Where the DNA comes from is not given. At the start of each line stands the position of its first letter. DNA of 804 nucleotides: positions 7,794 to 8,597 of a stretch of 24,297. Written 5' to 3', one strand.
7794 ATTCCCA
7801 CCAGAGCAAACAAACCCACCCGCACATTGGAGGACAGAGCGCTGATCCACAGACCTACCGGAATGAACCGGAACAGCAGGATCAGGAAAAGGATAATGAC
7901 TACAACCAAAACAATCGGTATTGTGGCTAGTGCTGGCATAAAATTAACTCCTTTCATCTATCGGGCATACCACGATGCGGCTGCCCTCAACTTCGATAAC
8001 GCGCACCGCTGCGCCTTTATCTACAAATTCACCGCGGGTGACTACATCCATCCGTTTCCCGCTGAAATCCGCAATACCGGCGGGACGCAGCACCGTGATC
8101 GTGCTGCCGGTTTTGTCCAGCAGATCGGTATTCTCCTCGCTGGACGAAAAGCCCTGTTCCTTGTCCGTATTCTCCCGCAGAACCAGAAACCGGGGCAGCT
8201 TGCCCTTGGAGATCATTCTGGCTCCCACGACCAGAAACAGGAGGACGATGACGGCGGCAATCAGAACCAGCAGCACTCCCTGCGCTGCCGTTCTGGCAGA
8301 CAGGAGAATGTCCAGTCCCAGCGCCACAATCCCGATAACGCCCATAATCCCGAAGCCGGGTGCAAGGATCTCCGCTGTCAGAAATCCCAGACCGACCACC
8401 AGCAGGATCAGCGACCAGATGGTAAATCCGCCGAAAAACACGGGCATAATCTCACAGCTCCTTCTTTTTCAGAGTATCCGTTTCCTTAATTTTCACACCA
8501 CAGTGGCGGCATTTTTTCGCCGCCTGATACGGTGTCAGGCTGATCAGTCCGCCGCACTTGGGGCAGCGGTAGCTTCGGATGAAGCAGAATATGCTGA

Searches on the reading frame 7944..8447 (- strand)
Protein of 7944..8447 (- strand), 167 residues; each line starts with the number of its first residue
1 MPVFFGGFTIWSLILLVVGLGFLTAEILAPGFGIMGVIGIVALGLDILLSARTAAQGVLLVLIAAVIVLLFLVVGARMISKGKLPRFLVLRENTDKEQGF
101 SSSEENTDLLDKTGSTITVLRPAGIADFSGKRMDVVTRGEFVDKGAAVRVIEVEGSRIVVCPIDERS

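Call 3: search_protein_families(library=pfam, proteins=[window:7944-8447:-], max_evalue=0.1)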
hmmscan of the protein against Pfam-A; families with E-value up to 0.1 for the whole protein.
window:7944-8447:- (167 aa): 2 families
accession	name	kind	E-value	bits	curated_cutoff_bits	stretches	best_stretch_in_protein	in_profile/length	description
PF01957.25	NfeD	-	3.4e-11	43.6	29.1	1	108-160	3-55/57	NfeD-like C-terminal, partner-binding domain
PF24961.1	NfeD_membrane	-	2.5e-07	31.2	26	1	5-74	43-116/119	NfeD integral membrane domain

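Call 4: search_protein_families(library=ncbifam, proteins=[window:7944-8447:-], max_evalue=0.1)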
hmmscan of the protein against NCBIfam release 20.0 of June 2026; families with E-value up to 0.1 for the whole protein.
window:7944-8447:- (167 aa): 1 family
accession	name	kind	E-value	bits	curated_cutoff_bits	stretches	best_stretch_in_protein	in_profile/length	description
NF010401.0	PRK13825.1-5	equivalog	0.016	14.4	500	1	18-74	131-189/407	conjugal transfer protein TraB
